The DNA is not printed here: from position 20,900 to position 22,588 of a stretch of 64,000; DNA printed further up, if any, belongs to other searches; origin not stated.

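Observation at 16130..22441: Giant 2103-aa envelope protein: three NHL beta-propellers, FN3 and a GLUG-like beta-helix outside, and a degenerate histidine-kinase-like module inside, next to an orphan receiver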

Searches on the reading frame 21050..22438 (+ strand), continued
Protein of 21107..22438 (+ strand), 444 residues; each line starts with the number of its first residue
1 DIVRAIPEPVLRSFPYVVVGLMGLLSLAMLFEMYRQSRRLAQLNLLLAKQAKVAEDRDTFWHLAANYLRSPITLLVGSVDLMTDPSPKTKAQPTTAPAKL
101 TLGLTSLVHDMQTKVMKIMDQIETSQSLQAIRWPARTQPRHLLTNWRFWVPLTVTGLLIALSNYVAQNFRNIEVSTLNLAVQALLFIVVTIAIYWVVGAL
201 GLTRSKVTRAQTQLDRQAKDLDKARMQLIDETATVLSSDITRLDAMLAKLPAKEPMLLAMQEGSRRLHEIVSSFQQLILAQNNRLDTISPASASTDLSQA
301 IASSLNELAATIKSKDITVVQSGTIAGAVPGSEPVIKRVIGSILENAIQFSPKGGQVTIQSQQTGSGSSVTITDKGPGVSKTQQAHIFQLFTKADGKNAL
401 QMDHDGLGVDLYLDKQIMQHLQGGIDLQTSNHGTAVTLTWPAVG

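Call 40: fold_search(model_id=the predicted structure, library=pdb)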
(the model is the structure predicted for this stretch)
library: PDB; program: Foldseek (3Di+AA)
matches with E <= 10: 545; with E <= 0.001: 338
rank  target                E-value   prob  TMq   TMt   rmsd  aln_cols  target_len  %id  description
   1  4q20_A                5.3e-11  1.00  0.36  0.65   6.2       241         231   16  Crystal structure of a C-terminal part of tyrosine kinase (DivL) from Caulobacter crescentus CB15 at 2.50 A resolution (released 2014-04-23)
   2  4q20_B                9.8e-11  1.00  0.36  0.68   5.6       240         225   17  Crystal structure of a C-terminal part of tyrosine kinase (DivL) from Caulobacter crescentus CB15 at 2.50 A resolution (released 2014-04-23)
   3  6rh0_B                1.2e-10  1.00  0.33  0.60   7.7       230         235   16  Revisiting pH-gated conformational switch. Complex HK853-RR468 pH 5.5 (released 2020-02-19)
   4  8g3a_D                1.6e-10  1.00  0.35  0.46  12.2       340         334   17  BceAB-S nucleotide free TM state 1 (released 2023-06-21)
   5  9eut_A                3.1e-10  1.00  0.38  0.26   6.3       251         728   19  Cryo-EM structure of the full-length Pseudomonas aeruginosa bacteriophytochrome in its Pr state (released 2024-09-04)
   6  6rgy_A                3.6e-10  1.00  0.33  0.59   7.7       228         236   16  Revisiting pH-gated conformational switch. Complex HK853-RR468 pH 7.5 (released 2020-02-19)
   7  4jav_B                3.6e-10  1.00  0.34  0.57   7.5       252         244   16  Structural basis of a rationally rewired protein-protein interface (HK853wt and RR468mutant V13P, L14I, I17M and N21V) (released 2013-09-04)
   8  3dge_A                4.7e-10  1.00  0.33  0.59   6.8       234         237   17  Structure of a histidine kinase-response regulator complex reveals insights into Two-component signaling and a novel c (released 2009-07-07)
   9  6rh8_A                4.7e-10  1.00  0.33  0.58   7.6       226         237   17  Revisiting pH-gated conformational switch. Complex HK853 mutant H260A -RR468 mutant D53A pH 5.3 (released 2020-02-19)
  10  5c93_A                4.7e-10  1.00  0.35  0.63   7.4       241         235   22  Histidine kinase with ATP (released 2016-07-27)
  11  7zp0_E                5.0e-10  1.00  0.34  0.67   7.4       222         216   17  Crystal structure of CusS histidine kinase catalytic core from Escherichia coli (released 2022-08-31)
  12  6rgz_A                6.0e-10  1.00  0.34  0.59   6.9       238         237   17  Revisiting pH-gated conformational switch. Complex HK853-RR468 pH 6.5 (released 2020-02-19)
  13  6rh0_A                6.6e-10  1.00  0.33  0.59   7.7       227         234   16  Revisiting pH-gated conformational switch. Complex HK853-RR468 pH 5.5 (released 2020-02-19)
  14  4u7o_A                6.9e-10  1.00  0.35  0.63   7.4       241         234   22  Active histidine kinase bound with ATP (released 2015-09-02)
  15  6rh7_B                8.4e-10  1.00  0.33  0.59   7.7       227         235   17  Revisiting pH-gated conformational switch. Complex HK853 mutant H260A -RR468 mutant D53A pH 7.5 (released 2020-02-19)
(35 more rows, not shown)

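Call 41: search_protein_representatives(alignment_id=A1)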
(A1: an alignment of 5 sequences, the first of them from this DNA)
Query: 5 sequences, 456 profile positions. Proteins with E-value up to 0.001 (for the whole library): 1089069; up to 1e-10: 354386; up to 1e-30: 952. The best 150 are listed.
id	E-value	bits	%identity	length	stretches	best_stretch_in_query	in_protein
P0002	6.3e-229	776.8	-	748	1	1-455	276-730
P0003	3.2e-220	748.1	-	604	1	2-453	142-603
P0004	3.8e-217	738.0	-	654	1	2-456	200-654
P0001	1.1e-215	733.2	-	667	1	1-455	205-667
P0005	5.2e-202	688.1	-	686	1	12-455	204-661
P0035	1.7e-185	633.7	-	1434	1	8-453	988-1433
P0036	1.6e-184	630.5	-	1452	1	7-453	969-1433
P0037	3.2e-184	629.5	-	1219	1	6-454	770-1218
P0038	5.5e-183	625.4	-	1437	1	11-453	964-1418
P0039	1.9e-176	603.8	-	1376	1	5-455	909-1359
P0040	1.5e-174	597.6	-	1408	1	7-454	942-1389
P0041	7.5e-173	592.0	-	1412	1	7-454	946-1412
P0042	5.4e-169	579.3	-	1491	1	4-453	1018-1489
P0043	2.7e-168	577.0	-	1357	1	8-454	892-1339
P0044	1.3e-166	571.4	-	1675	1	3-454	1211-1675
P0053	3.3e-147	507.5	-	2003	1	5-453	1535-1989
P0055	1.6e-142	492.0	-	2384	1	6-453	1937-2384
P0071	6.2e-85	302.2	-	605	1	9-453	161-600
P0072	5.1e-81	289.3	-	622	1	16-449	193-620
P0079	7.1e-77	275.6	-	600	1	15-455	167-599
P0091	4.9e-73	263.0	-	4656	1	15-455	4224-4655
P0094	6.4e-73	262.6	-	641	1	14-453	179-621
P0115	1.0e-70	255.3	-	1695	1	14-449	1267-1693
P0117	1.3e-70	255.0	-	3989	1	27-454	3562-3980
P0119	2.7e-70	253.9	-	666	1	15-453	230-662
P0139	2.6e-68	247.4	-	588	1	16-454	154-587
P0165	2.8e-66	240.7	-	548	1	8-449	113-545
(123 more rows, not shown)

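Call 46: search_protein_families(library=pfam, proteins=[P0071, P0072, P0079, P0119, P0139, P0035, P0053], max_evalue=0.01)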
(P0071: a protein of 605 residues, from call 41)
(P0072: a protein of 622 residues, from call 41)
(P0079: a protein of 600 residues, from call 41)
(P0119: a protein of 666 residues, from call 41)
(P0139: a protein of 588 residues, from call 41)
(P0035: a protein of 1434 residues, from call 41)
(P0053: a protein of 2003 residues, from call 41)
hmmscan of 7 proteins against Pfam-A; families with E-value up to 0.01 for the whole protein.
P0071 (605 aa): 4 families
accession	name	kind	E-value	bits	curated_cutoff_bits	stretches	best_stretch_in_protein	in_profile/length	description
PF02518.31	HATPase_c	-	3.1e-19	69.9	26.4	1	492-600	3-109/111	Histidine kinase-, DNA gyrase B-, and HSP90-like ATPase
PF00512.31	HisKA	-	0.0001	22.7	26.9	1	228-284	2-53/66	His Kinase A (phospho-acceptor) domain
PF17957.7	Big_7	-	0.0016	19.5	24.1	0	79-134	16-70/70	Bacterial Ig domain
PF00689.26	Cation_ATPase_C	-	0.0086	16.3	27.3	1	309-371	47-108/175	Cation transporting ATPase, C-terminus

P0072 (622 aa): 3 families
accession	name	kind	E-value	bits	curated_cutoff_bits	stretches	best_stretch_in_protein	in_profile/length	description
PF02518.31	HATPase_c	-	2.8e-17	63.6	26.4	1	518-621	5-106/111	Histidine kinase-, DNA gyrase B-, and HSP90-like ATPase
PF00512.31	HisKA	-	5.2e-06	26.9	26.9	1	252-308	1-59/66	His Kinase A (phospho-acceptor) domain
PF17272.7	DUF5337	-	0.001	19.3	27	1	351-398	26-72/74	Family of unknown function (DUF5337)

P0079 (600 aa): 2 families
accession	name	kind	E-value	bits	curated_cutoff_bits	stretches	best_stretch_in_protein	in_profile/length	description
PF02518.31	HATPase_c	-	4.4e-19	69.4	26.4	1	490-597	4-109/111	Histidine kinase-, DNA gyrase B-, and HSP90-like ATPase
PF00512.31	HisKA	-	9.9e-06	26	26.9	1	227-284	1-57/66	His Kinase A (phospho-acceptor) domain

P0119 (666 aa): 3 families
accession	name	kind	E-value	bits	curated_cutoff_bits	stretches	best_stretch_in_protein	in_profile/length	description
PF02518.31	HATPase_c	-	1.2e-17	64.8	26.4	1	559-662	8-109/111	Histidine kinase-, DNA gyrase B-, and HSP90-like ATPase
PF00512.31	HisKA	-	0.00015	22.2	26.9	0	290-323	1-31/66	His Kinase A (phospho-acceptor) domain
PF10112.14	Halogen_Hydrol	-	0.0098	16.3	29.8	0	383-455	7-77/191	5-bromo-4-chloroindolyl phosphate hydrolysis protein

P0139 (588 aa): 2 families
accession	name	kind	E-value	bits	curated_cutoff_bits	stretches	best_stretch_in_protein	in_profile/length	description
PF02518.31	HATPase_c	-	3.3e-20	73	26.4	1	478-583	3-106/111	Histidine kinase-, DNA gyrase B-, and HSP90-like ATPase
PF00512.31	HisKA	-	0.0011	19.5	26.9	1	214-263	2-47/66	His Kinase A (phospho-acceptor) domain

P0035 (1434 aa): 3 families
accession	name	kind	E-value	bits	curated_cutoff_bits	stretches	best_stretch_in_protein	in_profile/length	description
PF02518.31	HATPase_c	-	1.6e-16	61.1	26.4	1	1324-1433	4-109/111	Histidine kinase-, DNA gyrase B-, and HSP90-like ATPase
PF07581.17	Glug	-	6.1e-05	23.6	20.5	1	185-212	2-28/28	The GLUG motif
PF05342.19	Peptidase_M26_N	-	0.00053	19.7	27.7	1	78-176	157-250/250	M26 IgA1-specific Metallo-endopeptidase N-terminal region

P0053 (2003 aa): 5 families
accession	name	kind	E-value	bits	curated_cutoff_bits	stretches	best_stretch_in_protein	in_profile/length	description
PF02518.31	HATPase_c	-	3e-19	69.9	26.4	1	1880-1990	4-110/111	Histidine kinase-, DNA gyrase B-, and HSP90-like ATPase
PF00041.27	fn3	-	1.1e-14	54.9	25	2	1010-1092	2-75/84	Fibronectin type III domain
PF05342.19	Peptidase_M26_N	-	5.2e-13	49.2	27.7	1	495-614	142-249/250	M26 IgA1-specific Metallo-endopeptidase N-terminal region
PF07691.17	PA14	-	1.7e-07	31.6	24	1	633-757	9-136/147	PA14 domain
PF25059.1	FN3_DSCAM-DSCAML_C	-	4.8e-05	24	39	1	1034-1091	15-70/89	DSCAM/DSCAML C-terminal Fn3-like domain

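Call 47: list_cluster_members(proteins=[P0071, P0072, P0079, P0119, P0091, P0117, P0035, P0055, P0139, P0165])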
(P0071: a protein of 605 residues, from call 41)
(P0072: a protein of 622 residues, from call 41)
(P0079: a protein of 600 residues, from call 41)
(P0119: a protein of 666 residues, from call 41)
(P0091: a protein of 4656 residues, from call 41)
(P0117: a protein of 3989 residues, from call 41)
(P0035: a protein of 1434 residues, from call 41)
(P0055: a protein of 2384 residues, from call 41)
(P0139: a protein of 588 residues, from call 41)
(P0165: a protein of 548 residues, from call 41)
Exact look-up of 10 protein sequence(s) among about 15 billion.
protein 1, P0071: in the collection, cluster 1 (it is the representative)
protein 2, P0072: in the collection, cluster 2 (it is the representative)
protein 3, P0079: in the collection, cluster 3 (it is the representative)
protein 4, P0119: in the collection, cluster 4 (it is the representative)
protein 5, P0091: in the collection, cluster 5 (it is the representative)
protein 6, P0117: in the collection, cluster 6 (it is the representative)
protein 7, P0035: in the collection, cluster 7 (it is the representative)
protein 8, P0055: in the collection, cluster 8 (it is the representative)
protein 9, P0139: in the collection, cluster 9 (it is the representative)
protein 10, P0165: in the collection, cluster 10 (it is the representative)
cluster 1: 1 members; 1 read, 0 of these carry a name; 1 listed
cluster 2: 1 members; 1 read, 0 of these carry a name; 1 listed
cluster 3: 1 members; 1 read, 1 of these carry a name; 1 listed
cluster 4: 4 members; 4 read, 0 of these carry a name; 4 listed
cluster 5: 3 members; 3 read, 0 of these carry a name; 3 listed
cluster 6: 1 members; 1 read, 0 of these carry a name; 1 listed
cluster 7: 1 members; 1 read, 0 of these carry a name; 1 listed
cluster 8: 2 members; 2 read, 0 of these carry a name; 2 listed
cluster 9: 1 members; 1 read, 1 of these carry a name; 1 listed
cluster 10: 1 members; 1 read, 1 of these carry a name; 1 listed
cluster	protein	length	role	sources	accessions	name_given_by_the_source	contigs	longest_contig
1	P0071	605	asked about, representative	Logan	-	-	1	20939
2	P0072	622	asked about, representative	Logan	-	-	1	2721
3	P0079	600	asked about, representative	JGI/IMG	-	signal transduction histidine kinase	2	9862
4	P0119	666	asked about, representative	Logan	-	-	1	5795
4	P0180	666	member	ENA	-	-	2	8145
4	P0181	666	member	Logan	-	-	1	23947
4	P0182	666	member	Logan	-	-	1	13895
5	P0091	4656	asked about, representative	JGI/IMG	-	-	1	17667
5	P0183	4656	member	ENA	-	-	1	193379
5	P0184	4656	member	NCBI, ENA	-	-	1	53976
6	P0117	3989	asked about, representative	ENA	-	-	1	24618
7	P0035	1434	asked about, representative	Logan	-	-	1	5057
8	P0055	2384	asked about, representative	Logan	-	-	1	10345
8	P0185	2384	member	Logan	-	-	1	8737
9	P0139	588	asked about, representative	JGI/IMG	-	signal transduction histidine kinase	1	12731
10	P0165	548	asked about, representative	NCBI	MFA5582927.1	MAG: HAMP domain-containing sensor histidine kinase, partial [Bacteriovoracaceae ...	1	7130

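Call 59: find_homologous_proteins(query=P0071, max_evalue=1e-20)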
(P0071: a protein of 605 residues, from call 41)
Query P0071 (605 aa): 17 proteins with E <= 1e-20 among 8000 candidates.
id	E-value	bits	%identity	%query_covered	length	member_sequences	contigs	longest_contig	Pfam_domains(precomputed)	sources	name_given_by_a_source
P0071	0.0e+0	1320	100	100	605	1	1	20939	PF02518.32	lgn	-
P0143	2.1e-140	487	42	94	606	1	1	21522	PF02518.32,PF00512.32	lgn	-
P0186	1.5e-139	484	42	95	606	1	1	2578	PF02518.32,PF00512.32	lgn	-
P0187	1.6e-137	478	41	95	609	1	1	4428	PF02518.32,PF00512.32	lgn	-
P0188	1.3e-132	461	43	95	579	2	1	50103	PF02518.32,PF00512.32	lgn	-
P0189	2.2e-131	457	41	94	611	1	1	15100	PF02518.32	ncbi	-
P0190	3.4e-125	437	38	97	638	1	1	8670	PF02518.32,PF00512.32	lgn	-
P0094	1.9e-120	421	37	99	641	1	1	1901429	PF02518.32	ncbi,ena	-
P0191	5.3e-115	403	38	98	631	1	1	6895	PF02518.32,PF00512.32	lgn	-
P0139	3.1e-109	384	36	94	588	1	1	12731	PF02518.32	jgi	jgi:signal transduction histidine kinase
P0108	3.2e-106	374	36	95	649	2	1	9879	PF02518.32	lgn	-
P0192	2.8e-99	351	35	96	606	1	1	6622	PF02518.32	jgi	jgi:signal transduction histidine kinase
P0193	4.1e-99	351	34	94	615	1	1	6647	PF02518.32,PF00512.32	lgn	-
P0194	1.3e-98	349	35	92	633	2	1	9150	PF02518.32,PF00512.32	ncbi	-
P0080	1.5e-98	349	34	95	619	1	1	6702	PF02518.32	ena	-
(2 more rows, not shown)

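Call 60: find_encoding_contigs(protein=P0094, flank=6000, max_places=2)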
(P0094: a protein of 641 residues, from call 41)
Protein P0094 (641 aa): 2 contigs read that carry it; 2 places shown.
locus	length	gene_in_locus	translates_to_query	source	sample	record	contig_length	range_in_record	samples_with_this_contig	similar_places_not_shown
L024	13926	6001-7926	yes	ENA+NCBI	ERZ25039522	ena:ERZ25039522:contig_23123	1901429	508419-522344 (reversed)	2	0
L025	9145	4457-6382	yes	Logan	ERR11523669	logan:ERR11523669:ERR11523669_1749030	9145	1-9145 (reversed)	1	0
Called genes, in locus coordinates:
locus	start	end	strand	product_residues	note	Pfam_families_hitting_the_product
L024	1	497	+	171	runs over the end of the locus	-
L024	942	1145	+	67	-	-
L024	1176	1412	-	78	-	-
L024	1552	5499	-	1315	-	PF12708:Pect-lyase_RHGA_epim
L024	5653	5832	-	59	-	PF02416:TatA_B_E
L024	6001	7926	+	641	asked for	PF02518:HATPase_c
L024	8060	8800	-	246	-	PF00117:GATase, PF07722:Peptidase_C26 (weak)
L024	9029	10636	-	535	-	PF14200:RicinB_lectin_2 (faint), PF00652:Ricin_B_lectin (weak), PF00150:Cellulase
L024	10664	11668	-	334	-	PF00872:Transposase_mut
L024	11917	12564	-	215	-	PF04263:TPK_catalytic, PF04265:TPK_B1_binding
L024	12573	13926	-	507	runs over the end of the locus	PF14010:PEPcase_2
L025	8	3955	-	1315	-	PF12708:Pect-lyase_RHGA_epim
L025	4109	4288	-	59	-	PF02416:TatA_B_E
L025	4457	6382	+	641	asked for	PF02518:HATPase_c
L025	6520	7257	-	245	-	PF00117:GATase, PF07722:Peptidase_C26 (weak)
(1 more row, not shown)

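Call 61: find_encoding_contigs(protein=P0188, flank=6000, max_places=2)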
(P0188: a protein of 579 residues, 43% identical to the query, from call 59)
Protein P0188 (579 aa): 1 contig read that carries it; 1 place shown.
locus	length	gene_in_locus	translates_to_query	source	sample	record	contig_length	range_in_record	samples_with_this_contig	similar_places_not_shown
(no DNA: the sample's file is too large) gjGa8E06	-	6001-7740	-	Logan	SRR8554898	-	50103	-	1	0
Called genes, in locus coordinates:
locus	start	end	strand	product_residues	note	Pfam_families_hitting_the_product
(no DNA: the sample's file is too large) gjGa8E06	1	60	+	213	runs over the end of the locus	PF07987:DUF1775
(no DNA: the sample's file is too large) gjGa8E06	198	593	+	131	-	PF13473:Cupredoxin_1, PF00127:Copper-bind (weak)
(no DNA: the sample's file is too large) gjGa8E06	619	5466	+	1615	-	PF13313:DUF4082, PF17957:Big_7, PF24517:CBM96, PF00041:fn3 (faint), PF18370:RGI_lyase (faint), PF25833:Fn3_SaeA_3rd (faint), PF10162:G8, PF24606:CEMIP_beta-hel, +1 more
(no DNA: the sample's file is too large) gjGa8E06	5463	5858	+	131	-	-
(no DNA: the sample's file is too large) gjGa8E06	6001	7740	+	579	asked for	PF00512:HisKA (weak), PF02518:HATPase_c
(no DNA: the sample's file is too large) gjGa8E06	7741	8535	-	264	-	PF01061:ABC2_membrane, PF12698:ABC2_membrane_3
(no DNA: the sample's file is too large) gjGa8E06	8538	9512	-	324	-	PF00005:ABC_tran, PF13304:AAA_21 (weak), PF13732:DrrA1-3_C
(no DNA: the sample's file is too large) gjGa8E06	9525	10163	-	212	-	-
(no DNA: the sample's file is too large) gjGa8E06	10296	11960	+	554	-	PF13750:Big_3_3 (faint), PF17957:Big_7, PF22904:NOMO1-like_2nd (faint), PF00041:fn3, PF13620:CarboxypepD_reg, PF13715:CarbopepD_reg_2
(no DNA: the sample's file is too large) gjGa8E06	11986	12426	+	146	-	PF13473:Cupredoxin_1, PF00127:Copper-bind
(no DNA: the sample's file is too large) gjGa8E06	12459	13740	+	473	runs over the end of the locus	-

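Call 62: find_encoding_contigs(protein=P0071, flank=6000, max_places=2)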
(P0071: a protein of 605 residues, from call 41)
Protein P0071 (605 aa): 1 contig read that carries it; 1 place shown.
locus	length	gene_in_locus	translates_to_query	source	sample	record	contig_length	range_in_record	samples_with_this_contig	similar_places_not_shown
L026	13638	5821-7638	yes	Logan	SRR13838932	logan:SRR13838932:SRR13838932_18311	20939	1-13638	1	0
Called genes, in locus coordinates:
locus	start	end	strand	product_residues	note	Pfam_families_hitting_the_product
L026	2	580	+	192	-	?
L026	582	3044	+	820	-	PF13298:LigD_N, PF01068:DNA_ligase_A_M, PF04679:DNA_ligase_A_C, PF21686:LigD_Prim-Pol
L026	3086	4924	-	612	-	PF00664:ABC_membrane (weak), PF00005:ABC_tran, PF13304:AAA_21 (faint), PF02463:SMC_N (weak)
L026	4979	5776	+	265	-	-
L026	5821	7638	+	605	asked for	PF02518:HATPase_c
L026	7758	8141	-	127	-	PF07883:Cupin_2 (faint)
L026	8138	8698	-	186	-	-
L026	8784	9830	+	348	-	PF00348:polyprenyl_synt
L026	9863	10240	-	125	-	PF11964:SpoIIAA-like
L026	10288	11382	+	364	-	-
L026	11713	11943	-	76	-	-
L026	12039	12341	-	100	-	-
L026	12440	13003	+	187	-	PF07884:VKOR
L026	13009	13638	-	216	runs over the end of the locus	PF00027:cNMP_binding, PF25213:HVO_A0261_N (faint), PF13545:HTH_Crp_2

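Call 63: find_encoding_contigs(protein=P0189, flank=6000, max_places=2)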
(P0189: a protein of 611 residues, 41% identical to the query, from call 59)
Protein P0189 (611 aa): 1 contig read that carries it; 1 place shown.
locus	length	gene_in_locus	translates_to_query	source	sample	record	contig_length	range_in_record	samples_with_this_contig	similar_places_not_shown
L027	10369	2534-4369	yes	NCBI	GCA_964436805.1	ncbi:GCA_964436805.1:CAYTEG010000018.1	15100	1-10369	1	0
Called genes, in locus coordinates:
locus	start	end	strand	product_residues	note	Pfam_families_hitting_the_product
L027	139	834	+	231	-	PF01297:ZnuA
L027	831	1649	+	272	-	PF02463:SMC_N (weak), PF00005:ABC_tran, PF13304:AAA_21 (faint)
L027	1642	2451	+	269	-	PF00950:ABC-3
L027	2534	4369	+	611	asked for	PF02518:HATPase_c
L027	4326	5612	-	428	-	PF01566:Nramp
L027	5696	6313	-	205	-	PF11611:DUF4352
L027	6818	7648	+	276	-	-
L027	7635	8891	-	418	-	PF08245:Mur_ligase_M, PF27239:FOL3_C, PF02875:Mur_ligase_C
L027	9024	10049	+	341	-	PF01565:FAD_binding_4, PF02873:MurB_C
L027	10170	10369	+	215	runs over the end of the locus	-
